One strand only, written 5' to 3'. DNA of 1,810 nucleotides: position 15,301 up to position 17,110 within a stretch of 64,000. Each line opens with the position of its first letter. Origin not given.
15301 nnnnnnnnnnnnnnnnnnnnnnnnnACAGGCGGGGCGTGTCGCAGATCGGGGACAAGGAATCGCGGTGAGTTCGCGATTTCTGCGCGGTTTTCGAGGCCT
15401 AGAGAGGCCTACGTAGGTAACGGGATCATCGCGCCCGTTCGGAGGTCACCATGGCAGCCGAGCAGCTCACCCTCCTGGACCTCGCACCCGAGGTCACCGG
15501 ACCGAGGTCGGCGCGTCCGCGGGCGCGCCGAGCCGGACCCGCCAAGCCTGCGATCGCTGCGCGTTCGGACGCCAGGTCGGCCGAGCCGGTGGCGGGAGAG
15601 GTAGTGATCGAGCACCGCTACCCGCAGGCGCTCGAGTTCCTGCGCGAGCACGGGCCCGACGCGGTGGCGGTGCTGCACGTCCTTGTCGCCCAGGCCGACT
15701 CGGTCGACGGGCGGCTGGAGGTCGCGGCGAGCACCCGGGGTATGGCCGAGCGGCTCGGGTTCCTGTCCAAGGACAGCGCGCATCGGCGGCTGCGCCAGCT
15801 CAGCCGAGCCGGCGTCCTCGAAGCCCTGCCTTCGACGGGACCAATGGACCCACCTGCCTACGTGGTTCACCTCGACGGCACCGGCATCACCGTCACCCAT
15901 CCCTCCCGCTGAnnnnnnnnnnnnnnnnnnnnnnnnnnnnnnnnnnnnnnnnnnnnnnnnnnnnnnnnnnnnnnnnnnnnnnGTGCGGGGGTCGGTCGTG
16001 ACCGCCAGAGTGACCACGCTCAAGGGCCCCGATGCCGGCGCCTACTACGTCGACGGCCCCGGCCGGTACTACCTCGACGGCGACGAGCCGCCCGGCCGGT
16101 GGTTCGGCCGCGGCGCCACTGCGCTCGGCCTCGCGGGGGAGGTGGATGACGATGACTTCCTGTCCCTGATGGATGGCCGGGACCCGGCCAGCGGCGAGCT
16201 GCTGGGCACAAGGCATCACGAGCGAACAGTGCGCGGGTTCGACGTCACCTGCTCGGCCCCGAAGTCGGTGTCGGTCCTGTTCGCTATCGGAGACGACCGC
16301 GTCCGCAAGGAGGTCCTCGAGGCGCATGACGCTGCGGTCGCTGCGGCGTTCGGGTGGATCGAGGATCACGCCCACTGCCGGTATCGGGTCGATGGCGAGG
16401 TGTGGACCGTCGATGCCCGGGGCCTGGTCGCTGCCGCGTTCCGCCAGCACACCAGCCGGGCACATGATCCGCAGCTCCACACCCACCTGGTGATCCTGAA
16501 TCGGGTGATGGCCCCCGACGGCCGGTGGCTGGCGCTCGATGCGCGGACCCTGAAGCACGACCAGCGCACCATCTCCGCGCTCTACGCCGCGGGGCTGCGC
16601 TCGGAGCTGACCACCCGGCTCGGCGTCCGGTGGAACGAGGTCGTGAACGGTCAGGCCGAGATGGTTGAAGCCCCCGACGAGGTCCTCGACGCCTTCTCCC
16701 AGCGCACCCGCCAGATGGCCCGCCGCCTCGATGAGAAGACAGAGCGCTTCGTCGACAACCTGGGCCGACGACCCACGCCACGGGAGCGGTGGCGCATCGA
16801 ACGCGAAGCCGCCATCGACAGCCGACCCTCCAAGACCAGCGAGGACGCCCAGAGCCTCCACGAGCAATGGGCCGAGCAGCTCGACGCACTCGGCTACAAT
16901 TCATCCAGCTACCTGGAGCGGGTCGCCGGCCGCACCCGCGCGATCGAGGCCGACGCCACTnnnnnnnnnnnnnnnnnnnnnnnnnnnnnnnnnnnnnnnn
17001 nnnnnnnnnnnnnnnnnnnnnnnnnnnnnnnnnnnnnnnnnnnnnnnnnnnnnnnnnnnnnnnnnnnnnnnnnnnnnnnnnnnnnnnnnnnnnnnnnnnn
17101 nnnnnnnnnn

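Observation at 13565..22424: Integrative mobilizable element at tRNA-Lys(UUU): integrase + MobF relaxase, no T4SS, lower-GC secreted cargo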

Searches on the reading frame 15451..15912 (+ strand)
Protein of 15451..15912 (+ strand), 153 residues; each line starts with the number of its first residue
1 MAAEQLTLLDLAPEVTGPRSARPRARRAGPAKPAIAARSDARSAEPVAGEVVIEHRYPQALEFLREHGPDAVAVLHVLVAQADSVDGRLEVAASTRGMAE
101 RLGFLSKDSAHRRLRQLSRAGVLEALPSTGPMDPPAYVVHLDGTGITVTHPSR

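Call 8: search_protein_families(library=pfam, proteins=[window:15451-15912:+], max_evalue=0.01)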
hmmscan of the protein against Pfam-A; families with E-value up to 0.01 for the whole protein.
window:15451-15912:+ (153 aa): 1 family
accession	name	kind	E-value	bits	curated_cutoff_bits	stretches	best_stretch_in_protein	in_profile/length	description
PF01726.22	LexA_DNA_bind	-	5.8e-05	23.2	23.7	1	92-128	25-61/65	LexA DNA binding domain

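Call 9: search_protein_families(library=ncbifam, proteins=[window:15451-15912:+], max_evalue=0.01)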
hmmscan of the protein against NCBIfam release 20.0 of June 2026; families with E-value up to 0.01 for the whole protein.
window:15451-15912:+ (153 aa): 1 family
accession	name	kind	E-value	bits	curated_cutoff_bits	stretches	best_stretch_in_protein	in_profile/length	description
TIGR00498.1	lexA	equivalog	0.0024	17.5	110.95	1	90-127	23-60/203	transcriptional repressor LexA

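Call 36: search_protein_families(library=padloc, proteins=[window:15451-15912:+], max_evalue=0.01)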
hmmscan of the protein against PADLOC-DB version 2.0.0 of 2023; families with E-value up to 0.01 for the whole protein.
window:15451-15912:+ (153 aa): 0 families

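Call 46: find_homologous_proteins(query=window:15451-15912:+, max_evalue=0.001)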
Query window:15451-15912:+ (153 aa): 156 proteins with E <= 0.001 among 547 candidates; the best 120 are listed.
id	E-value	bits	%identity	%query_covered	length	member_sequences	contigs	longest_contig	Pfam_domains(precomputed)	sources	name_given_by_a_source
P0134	1.1e-86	306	97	100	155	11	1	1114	-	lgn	-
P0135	3.4e-74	266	85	100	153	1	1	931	-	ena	-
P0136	2.4e-72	260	83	100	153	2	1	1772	-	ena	-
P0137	6.6e-71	255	83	99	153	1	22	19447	-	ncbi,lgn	-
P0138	1.3e-69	251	83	99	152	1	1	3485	-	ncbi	-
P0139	9.3e-69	248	82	100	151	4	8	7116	-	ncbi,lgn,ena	-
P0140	2.3e-68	247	82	99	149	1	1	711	-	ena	-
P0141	2.0e-67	244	80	100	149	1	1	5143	-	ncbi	-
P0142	2.9e-66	240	73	99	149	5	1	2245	-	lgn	-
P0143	1.0e-65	238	78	100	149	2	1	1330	-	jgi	-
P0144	2.2e-65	237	78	100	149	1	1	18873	-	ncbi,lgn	-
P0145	4.7e-65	236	78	100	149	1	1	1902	-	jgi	jgi:hypothetical protein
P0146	5.7e-65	236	79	100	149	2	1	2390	-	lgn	-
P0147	2.0e-64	234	77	100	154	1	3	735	-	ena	-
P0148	5.3e-64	233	76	99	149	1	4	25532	-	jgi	-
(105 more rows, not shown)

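Call 54: predict_structure(alignment_id=A4)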
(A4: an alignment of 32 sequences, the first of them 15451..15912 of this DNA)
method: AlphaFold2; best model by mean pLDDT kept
length: 153 residues; sequences in the alignment: 32
mean_pLDDT: 71.0   pTM: 0.56
mean pLDDT of the five models: 71.0, 66.6, 66.6, 66.4, 65.1
residues with pLDDT >= 90: 44; 70-90: 50; 50-70: 13; < 50: 46
segments of 3 or more residues with pLDDT < 50: 7-22, 24-48
pLDDT, mean of each block of 10 residues (from residue 1): 46 39 43 42 46 66 86 91 89 91 86 91 88 89 76 52
secondary structure, 60 per line:
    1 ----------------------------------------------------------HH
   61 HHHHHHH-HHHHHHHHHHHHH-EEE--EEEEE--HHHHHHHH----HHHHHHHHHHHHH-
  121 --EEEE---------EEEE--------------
elements in order: H59-67 H69-81 E83-85 E88-92 H95-102 H107-119 E123-126 E136-139

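Call 70: find_related_loci(query=A4, collection=metagenome_contigs, flank=10000)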
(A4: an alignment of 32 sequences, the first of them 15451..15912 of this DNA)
Query A4 (153 aa) in metagenome_contigs; peptide patterns used: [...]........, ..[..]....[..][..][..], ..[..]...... (x = any residue, [..] = any of these).
152 stretches matched a pattern; 31 encode a relative of the query (tblastn E <= 1e-3); 31 distinct loci.
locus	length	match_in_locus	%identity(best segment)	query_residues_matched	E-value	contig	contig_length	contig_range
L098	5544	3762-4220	93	1-153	2e-78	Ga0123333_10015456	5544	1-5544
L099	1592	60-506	74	1-153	2e-71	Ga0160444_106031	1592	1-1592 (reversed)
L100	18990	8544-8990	76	1-153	2e-67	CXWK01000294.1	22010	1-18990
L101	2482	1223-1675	82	1-153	3e-67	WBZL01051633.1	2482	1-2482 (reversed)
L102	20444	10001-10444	78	1-152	9e-66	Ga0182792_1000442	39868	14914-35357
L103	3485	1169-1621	83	1-152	1e-65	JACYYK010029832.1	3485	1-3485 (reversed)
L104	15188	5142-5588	74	1-153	2e-65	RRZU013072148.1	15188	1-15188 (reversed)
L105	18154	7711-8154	78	1-152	9e-66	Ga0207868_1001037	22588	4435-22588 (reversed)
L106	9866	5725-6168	78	1-152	9e-66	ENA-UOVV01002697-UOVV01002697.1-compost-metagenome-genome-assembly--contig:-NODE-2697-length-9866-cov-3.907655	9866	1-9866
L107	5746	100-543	73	1-152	2e-65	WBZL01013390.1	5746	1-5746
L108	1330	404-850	78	1-153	7e-67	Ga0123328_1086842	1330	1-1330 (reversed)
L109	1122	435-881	75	1-153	1e-66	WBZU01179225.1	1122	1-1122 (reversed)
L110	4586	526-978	70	1-153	5e-58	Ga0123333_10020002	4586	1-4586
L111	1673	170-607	64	3-152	2e-59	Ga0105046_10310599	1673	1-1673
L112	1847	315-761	66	3-153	4e-58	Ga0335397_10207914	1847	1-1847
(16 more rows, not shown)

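Call 93: find_related_loci(query=A4, collection=viral_contigs, flank=10000)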
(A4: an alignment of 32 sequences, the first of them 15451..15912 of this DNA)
Query A4 (153 aa) in viral_contigs; peptide patterns used: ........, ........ (x = any residue, [..] = any of these).
223 stretches matched a pattern, but none encodes a relative of the query by tblastn (E <= 1e-3).

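Call 98: search_protein_families(library=phrogs, proteins=[window:15451-15912:+], max_evalue=0.001)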
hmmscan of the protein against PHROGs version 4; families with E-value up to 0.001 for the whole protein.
window:15451-15912:+ (153 aa): 0 families

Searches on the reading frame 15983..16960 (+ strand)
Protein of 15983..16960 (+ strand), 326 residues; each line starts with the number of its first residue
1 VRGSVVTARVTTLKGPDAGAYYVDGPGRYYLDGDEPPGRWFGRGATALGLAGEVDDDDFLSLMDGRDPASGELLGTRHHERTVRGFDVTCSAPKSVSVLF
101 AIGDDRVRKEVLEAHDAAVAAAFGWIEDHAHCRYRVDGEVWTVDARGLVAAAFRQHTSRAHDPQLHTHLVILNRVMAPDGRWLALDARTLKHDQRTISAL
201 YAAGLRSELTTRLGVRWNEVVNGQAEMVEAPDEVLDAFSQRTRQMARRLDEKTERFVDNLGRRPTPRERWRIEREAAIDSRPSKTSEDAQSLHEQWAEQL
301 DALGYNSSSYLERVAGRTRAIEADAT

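Call 96: search_solved_structures(query=window:15983-16960:+, max_evalue=1e-20, show_alignments=1)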
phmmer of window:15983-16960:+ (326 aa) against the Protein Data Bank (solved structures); distinct sequences matched with E-value up to 1e-20: 11.
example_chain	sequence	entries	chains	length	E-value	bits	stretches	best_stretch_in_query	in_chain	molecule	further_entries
1omh_A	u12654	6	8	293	4.5e-37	131.3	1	18-305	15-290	trwC protein | TrwC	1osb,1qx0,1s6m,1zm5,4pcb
2cdm_A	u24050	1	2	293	1.4e-36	129.7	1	18-305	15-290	TRWC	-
3l6t_A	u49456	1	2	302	6.5e-34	121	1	18-306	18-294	Mobilization protein TraI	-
3l57_A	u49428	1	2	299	7.4e-34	120.8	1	18-306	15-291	Mobilization protein TraI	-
8a1b_A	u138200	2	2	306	8.8e-34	120.5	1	18-306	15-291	TraI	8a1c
1p4d_A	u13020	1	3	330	3.1e-31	112.1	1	16-311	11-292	TraI protein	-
2q7t_A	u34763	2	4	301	7.1e-31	111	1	16-310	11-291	Protein traI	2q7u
2a0i_A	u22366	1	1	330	9.9e-31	110.5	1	16-311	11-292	TraI protein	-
9f0z_H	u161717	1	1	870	1.4e-29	106.7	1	16-310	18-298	Multifunctional conjugation protein TraI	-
5n8o_A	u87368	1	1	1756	3.5e-29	105.4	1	16-318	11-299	DNA helicase I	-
9f0x_H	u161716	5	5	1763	5e-29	104.9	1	16-310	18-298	Multifunctional conjugation protein TraI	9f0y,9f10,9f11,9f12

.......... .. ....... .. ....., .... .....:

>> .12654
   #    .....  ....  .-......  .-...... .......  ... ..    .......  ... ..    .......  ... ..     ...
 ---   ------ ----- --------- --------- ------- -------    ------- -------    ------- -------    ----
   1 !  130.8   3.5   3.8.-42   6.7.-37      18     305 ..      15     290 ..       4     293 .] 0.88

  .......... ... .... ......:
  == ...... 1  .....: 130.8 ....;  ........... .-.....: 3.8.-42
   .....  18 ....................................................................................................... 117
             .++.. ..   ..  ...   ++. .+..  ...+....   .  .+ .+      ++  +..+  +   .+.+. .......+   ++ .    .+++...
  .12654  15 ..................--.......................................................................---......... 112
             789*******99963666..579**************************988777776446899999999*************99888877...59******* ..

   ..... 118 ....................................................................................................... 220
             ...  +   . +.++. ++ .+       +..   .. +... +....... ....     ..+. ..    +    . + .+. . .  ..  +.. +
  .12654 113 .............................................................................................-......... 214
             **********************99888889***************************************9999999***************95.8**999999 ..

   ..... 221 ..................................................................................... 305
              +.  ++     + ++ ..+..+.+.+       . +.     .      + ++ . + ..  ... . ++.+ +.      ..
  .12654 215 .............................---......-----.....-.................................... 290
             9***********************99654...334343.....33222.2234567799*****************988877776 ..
